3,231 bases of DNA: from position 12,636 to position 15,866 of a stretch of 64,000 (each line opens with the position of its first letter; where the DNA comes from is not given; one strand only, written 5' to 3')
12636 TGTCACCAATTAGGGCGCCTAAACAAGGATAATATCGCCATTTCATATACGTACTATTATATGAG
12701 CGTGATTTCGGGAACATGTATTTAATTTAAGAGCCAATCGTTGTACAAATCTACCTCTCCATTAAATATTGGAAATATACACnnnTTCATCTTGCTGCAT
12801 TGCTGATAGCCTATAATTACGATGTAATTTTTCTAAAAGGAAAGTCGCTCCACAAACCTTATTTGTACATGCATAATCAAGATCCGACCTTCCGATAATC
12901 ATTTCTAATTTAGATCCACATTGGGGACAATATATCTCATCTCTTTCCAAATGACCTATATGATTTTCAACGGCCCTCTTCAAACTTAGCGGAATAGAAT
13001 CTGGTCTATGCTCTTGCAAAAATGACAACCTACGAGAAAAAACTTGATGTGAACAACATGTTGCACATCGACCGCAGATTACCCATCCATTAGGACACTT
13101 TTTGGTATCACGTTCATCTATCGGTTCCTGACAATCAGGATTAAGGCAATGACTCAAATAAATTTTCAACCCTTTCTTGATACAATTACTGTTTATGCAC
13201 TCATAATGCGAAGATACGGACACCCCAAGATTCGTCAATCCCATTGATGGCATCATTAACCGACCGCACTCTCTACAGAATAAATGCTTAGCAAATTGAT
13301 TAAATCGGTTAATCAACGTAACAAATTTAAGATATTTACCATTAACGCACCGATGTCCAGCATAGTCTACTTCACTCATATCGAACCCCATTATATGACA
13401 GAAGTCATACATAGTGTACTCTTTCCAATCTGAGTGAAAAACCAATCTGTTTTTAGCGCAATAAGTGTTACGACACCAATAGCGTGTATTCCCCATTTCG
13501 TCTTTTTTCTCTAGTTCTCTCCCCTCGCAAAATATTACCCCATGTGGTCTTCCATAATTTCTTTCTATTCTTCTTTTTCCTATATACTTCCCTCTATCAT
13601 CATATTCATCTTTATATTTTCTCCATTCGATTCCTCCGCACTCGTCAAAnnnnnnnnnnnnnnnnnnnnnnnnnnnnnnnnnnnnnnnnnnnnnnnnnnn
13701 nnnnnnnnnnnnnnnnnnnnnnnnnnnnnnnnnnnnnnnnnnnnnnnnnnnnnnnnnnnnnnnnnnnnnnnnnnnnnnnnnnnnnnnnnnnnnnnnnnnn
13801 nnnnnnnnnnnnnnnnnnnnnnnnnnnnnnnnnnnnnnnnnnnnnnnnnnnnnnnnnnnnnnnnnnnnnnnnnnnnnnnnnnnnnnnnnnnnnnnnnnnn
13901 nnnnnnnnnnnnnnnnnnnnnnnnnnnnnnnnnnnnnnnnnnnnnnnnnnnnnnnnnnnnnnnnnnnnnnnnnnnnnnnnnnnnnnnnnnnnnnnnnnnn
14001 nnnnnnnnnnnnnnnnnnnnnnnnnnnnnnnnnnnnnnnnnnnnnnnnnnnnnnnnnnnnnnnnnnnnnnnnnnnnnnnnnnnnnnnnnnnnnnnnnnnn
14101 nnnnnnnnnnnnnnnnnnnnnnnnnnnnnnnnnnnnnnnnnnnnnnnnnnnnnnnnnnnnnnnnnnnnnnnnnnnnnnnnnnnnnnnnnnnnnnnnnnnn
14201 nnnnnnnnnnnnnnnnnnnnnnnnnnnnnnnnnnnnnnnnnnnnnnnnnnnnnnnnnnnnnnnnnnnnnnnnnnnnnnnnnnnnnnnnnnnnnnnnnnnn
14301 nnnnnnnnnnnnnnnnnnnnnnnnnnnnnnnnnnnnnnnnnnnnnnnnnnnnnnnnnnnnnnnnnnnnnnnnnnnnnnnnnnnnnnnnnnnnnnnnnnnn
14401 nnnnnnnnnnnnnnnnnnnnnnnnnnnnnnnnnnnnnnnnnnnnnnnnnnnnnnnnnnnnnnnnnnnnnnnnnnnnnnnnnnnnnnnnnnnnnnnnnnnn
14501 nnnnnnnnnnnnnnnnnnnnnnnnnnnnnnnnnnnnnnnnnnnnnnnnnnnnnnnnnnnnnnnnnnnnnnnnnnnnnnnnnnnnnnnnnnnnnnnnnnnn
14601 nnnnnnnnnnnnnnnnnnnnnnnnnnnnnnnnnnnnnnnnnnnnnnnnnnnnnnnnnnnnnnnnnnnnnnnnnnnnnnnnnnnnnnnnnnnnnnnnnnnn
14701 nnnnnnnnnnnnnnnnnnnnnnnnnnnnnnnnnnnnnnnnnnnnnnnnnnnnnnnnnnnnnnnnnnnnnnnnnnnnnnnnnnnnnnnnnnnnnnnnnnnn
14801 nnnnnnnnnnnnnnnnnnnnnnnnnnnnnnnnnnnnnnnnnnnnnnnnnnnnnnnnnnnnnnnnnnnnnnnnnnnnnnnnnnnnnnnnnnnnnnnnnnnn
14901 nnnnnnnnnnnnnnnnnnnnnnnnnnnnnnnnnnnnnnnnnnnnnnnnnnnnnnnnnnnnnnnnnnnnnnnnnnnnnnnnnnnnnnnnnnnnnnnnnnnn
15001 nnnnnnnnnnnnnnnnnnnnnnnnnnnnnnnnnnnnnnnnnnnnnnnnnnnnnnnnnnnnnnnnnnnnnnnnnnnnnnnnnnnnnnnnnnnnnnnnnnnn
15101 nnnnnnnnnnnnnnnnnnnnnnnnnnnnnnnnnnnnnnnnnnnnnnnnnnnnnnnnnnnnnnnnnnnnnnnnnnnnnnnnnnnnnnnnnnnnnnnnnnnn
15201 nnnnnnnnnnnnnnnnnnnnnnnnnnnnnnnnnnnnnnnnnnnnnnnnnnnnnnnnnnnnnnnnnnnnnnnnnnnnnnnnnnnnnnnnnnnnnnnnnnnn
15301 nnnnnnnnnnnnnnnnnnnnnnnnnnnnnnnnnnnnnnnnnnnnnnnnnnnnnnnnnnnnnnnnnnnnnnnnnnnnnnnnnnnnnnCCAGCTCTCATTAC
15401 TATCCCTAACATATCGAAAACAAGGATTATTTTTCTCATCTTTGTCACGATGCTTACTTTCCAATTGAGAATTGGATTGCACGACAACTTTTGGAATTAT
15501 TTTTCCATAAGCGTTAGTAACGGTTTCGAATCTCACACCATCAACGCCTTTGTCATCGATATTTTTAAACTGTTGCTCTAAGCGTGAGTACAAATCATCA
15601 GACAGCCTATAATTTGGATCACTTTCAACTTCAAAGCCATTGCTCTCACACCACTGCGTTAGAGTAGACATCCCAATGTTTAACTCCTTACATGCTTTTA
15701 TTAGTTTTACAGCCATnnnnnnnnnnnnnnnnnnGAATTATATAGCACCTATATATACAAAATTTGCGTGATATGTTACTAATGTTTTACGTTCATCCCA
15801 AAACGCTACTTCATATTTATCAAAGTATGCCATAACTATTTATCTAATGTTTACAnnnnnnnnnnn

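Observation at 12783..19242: Low-G+C five-ORF module (339-aa ORF / AbiH / LRR-DEDDh exonuclease / LRR stub / 977-aa zinc-ribbon protein): candidate uncharacterised conflict system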

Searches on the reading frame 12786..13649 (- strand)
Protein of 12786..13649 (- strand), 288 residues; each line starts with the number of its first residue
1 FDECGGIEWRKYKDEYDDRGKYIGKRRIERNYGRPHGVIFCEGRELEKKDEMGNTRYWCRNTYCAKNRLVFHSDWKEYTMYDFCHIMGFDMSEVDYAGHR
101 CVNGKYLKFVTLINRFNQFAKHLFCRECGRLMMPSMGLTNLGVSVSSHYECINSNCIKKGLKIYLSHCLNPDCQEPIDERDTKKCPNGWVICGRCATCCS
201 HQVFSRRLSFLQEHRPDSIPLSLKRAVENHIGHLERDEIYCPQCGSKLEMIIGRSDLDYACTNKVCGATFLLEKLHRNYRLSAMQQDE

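Call 70: search_dna_similar(query=window:12786-13649:-, collection=plasmids, mode=protein, max_rows=15, max_evalue=0.001)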
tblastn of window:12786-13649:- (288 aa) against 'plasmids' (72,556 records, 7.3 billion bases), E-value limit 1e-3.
Records with a match: 132; places in all: 133; records where one place covers at least 80% of the query: 0.
Best place of each record, by identity: <60% 132.
By first word of the organism name: Klebsiella 128; Serratia 2; Prevotella 1; Escherichia 1.
By predicted mobility (MOB-suite, as given by PLSDB): conjugative 127; non-mobilizable 3; mobilizable 2.
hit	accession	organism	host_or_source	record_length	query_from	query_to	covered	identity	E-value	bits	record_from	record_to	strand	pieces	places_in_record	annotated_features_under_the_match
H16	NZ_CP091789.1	Prevotella sp. E2-28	Ovis aries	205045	40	259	76%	31.1%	4e-23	106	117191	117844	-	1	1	hypothetical protein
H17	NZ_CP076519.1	Klebsiella pneumoniae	Homo sapiens,feces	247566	35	202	58%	27.1%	1e-10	69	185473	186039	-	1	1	cold shock domain-containing protein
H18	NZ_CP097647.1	Klebsiella quasipneumoniae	single cell,human skin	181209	35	202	58%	27.1%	1e-10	69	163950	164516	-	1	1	cold shock domain-containing protein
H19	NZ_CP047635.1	Klebsiella pneumoniae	cell culture,blood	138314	35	202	58%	27.1%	1e-10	69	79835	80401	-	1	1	cold shock domain-containing protein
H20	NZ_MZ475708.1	Klebsiella pneumoniae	-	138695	35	202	58%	27.1%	1e-10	69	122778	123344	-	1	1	cold shock domain-containing protein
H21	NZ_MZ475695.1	Klebsiella pneumoniae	-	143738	35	202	58%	27.1%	1e-10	69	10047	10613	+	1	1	cold shock domain-containing protein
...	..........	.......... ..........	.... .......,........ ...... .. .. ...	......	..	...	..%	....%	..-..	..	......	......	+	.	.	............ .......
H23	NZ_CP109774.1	Klebsiella pneumoniae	pork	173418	35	202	58%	27.1%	1e-10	69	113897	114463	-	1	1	cold shock domain-containing protein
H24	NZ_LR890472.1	Klebsiella pneumoniae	Homo sapiens,wound swab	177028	35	202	58%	27.1%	1e-10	69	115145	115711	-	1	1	cold shock domain-containing protein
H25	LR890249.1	Klebsiella pneumoniae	Homo sapiens,rectal swab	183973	35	202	58%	27.1%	1e-10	69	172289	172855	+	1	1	record has no annotation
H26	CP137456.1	Klebsiella pneumoniae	Homo sapiens,whole organism,urine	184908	35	202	58%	27.1%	1e-10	69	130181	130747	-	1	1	cold shock domain-containing protein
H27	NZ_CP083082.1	Klebsiella pneumoniae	Homo sapiens,rectal swab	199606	35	202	58%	27.1%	1e-10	69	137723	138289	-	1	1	cold shock domain-containing protein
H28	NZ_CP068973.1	Klebsiella pneumoniae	Homo sapiens,urine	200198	35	202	58%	27.1%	1e-10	69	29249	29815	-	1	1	cold shock domain-containing protein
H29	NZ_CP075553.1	Klebsiella pneumoniae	a feces sample of swine origin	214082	35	202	58%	27.1%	1e-10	69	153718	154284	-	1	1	cold shock domain-containing protein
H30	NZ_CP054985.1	Klebsiella pneumoniae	Shatin WWTPs_90 WWTPs influent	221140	35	202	58%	27.1%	1e-10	69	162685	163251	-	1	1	cold shock domain-containing protein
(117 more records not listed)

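Call 71: search_dna_similar(query=window:12786-13649:-, collection=phages, mode=protein, max_rows=15, max_evalue=0.001)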
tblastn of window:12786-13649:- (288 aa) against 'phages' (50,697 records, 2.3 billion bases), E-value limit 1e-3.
No match.

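Call 72: get_annotated_region(hit=H17, flank=7000)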
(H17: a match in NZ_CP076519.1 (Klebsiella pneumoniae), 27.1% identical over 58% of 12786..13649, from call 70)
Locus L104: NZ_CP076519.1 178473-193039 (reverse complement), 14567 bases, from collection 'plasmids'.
description: Klebsiella pneumoniae strain K186 plasmid pK186_1, complete sequence
organism: Klebsiella pneumoniae (NCBI taxid 573)
taxonomy: Bacteria; Pseudomonadota; Gammaproteobacteria; Enterobacterales; Enterobacteriaceae; Klebsiella; Klebsiella pneumoniae
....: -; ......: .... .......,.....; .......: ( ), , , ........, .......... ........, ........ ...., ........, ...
typing (MOB-suite, as given by PLSDB): conjugative; replicon IncFIB,IncFII,rep_cluster_2183; relaxase MOBF,MOBF; mating-pair formation MPF_F
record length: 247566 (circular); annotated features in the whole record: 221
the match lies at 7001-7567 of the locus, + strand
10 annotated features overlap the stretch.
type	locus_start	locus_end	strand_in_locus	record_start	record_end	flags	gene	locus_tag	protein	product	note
CDS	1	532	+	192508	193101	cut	-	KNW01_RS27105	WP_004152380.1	fertility inhibition protein FinO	-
CDS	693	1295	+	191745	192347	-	-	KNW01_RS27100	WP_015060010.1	PIN domain-containing protein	-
CDS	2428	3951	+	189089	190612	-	-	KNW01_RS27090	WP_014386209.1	type I restriction-modification system subunit M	GO:0009307 - DNA restriction-modification system [Evidence IEA]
CDS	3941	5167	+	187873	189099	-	-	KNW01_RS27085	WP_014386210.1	restriction endonuclease subunit S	GO:0006304 - DNA modification [Evidence IEA]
CDS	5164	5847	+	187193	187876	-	-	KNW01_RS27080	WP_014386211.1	YecA family protein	-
CDS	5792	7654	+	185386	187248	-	-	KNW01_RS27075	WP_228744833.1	cold shock domain-containing protein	-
CDS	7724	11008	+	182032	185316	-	-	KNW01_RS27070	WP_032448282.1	type I restriction endonuclease subunit R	-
CDS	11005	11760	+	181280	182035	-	-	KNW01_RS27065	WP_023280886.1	SprT family zinc-dependent metalloprotease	GO:0006508 - proteolysis [Evidence IEA]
CDS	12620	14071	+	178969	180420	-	-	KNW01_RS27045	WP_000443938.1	DUF262 domain-containing protein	-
CDS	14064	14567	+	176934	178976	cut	-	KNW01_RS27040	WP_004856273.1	DUF262 domain-containing protein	-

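Call 73: get_annotated_region(hit=H16, flank=8000)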
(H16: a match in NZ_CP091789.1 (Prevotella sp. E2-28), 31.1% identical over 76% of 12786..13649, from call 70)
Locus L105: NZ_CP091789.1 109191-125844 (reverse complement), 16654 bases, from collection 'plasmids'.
description: Prevotella sp. E2-28 plasmid pE2-28, complete sequence
organism: Prevotella sp. E2-28 (NCBI taxid 2913620)
taxonomy: Bacteria; Bacteroidota; Bacteroidia; Bacteroidales; Prevotellaceae; Prevotella; Prevotella sp. E2-28
host: -; source: Ovis aries; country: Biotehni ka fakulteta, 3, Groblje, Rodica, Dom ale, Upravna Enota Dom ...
typing (MOB-suite, as given by PLSDB): non-mobilizable
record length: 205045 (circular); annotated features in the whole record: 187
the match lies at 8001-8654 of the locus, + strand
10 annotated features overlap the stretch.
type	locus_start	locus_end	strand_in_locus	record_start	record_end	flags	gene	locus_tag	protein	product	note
CDS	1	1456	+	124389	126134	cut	-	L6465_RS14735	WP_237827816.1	class I SAM-dependent DNA methyltransferase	-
CDS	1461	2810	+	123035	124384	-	-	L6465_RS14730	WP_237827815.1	restriction endonuclease subunit S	GO:0006304 - DNA modification [Evidence IEA]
CDS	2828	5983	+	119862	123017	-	-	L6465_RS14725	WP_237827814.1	DEAD/DEAH box helicase family protein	-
CDS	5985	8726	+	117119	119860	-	-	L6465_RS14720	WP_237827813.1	hypothetical protein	-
CDS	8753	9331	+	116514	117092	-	-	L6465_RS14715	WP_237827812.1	hypothetical protein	-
CDS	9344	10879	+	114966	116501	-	-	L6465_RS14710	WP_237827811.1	hypothetical protein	-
CDS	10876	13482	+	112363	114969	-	-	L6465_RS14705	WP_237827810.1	hypothetical protein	-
CDS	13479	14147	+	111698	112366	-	-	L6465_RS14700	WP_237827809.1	C39 family peptidase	-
CDS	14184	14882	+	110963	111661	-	-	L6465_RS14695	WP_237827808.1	Sir2 family NAD-dependent protein deacetylase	-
CDS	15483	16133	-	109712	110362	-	-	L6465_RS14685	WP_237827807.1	vWA domain-containing protein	-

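Call 79: predict_structure(alignment_id=A4)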
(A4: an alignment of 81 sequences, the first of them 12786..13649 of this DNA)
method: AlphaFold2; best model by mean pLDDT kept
length: 288 residues; sequences in the alignment: 81
mean_pLDDT: 91.2   pTM: 0.80
mean pLDDT of the five models: 91.2, 91.1, 90.8, 90.7, 89.6
residues with pLDDT >= 90: 224; 70-90: 47; 50-70: 15; < 50: 2
segments of 3 or more residues with pLDDT < 50: none
pLDDT, mean of each block of 10 residues (from residue 1): 94 95 96 91 92 91 92 97 97 92 95 91 96 87 87 98 93 91 97 95 93 93 96 94 97 82 96 69 54
secondary structure, 60 per line:
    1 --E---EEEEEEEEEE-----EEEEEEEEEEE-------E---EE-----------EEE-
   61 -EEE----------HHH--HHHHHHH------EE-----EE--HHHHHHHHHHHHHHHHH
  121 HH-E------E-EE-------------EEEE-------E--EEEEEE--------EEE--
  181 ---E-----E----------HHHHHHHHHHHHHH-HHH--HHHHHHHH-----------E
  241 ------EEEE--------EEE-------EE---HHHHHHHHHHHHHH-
elements in order: E7-16 E22-32 E57-59 E62-64 H80-86 H104-122 E148-151 E162-167 E176-178 H201-214 H221-228 E247-250 E259-261 H274-287

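Call 82: fold_search(model_id=the predicted structure, library=pdb)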
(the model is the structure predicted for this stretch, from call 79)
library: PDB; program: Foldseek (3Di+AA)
matches with E <= 10: 30; with E <= 0.001: 0
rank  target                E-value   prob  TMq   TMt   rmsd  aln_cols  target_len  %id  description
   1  5oik_I                9.1e-01  0.03  0.08  0.16  18.6       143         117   12  Structure of an RNA polymerase II-DSIF transcription elongation complex (released 2017-09-13)
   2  4v6x_AT               2.7e+00  0.05  0.10  0.17   9.2        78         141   13  Structure of the human 80S ribosome (released 2014-07-09)
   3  6fhm_B                3.0e+00  0.05  0.09  0.14  17.5       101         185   11  Crystal structure of the F47E mutant of the lipoprotein localization factor, LolA (released 2018-07-25)
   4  3cng_C                3.2e+00  0.14  0.09  0.14   3.7        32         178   22  Crystal structure of NUDIX hydrolase from Nitrosomonas europaea (released 2008-04-08)
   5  9bee_B                3.4e+00  0.04  0.10  0.24   9.4        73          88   18  alphaB-crystallin N-terminal IXI variant in a fibril state (released 2024-12-11)
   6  7vyx_A                3.6e+00  0.01  0.08  0.03  19.4       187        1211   11  Crystal structure of the selenomethionine(SeMet)-derived Cas12c1 (D969A) ternary complex (released 2022-11-02)
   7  6zj3_SX               4.6e+00  0.03  0.09  0.17   9.4        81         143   12  Cryo-EM structure of the highly atypical cytoplasmic ribosome of Euglena gracilis (released 2020-10-07)
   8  4ffh_D                4.6e+00  0.01  0.06  0.04  11.1        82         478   12  Crystal Structure of Levan Fructotransferase D54N mutant from Arthrobacter ureafaciens in complex with sucrose (released 2012-07-18)
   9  4mjh_A                4.8e+00  0.10  0.11  0.31   5.9        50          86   26  Human Hsp27 core domain in complex with C-terminal peptide (released 2014-04-09)
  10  3cng_B                5.1e+00  0.11  0.09  0.14   3.7        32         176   22  Crystal structure of NUDIX hydrolase from Nitrosomonas europaea (released 2008-04-08)
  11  4kzx_T                5.1e+00  0.03  0.10  0.17   9.3        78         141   12  Rabbit 40S ribosomal subunit in complex with eIF1. (released 2013-07-24)
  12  3cng_A                5.4e+00  0.11  0.09  0.14   3.7        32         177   22  Crystal structure of NUDIX hydrolase from Nitrosomonas europaea (released 2008-04-08)
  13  6fhm_A                5.4e+00  0.09  0.10  0.14  16.5        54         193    7  Crystal structure of the F47E mutant of the lipoprotein localization factor, LolA (released 2018-07-25)
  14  6gjh_A                5.4e+00  0.02  0.09  0.22   6.5        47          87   23  Human Hsp27 (HspB1) alpha-crystallin domain in complex with a peptide mimic of its phosphorylatable N-terminal region (released 2019-05-29)
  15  4fk1_C                5.8e+00  0.01  0.10  0.09  18.9       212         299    7  Crystal Structure of Putative Thioredoxin Reductase TrxB from Bacillus anthracis (released 2012-08-08)
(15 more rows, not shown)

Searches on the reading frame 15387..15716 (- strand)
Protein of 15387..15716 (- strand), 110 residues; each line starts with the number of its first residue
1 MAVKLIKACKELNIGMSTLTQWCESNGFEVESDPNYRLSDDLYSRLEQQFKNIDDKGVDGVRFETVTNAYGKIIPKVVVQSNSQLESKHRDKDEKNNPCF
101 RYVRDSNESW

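Call 85: search_protein_families(library=pfam, proteins=[window:15387-15716:-], max_evalue=0.05)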
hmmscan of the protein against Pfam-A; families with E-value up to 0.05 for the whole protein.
window:15387-15716:- (110 aa): 3 families
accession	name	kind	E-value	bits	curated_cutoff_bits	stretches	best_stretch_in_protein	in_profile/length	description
PF16805.11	Trans_coact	-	0.011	16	25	1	16-48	24-55/73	Phage late-transcription coactivator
PF18840.6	LPD25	-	0.016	16.2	27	1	20-68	10-59/97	Large polyvalent protein associated domain 25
PF02042.20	RWP-RK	-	0.021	15.1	29.3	1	4-27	14-37/49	RWP-RK domain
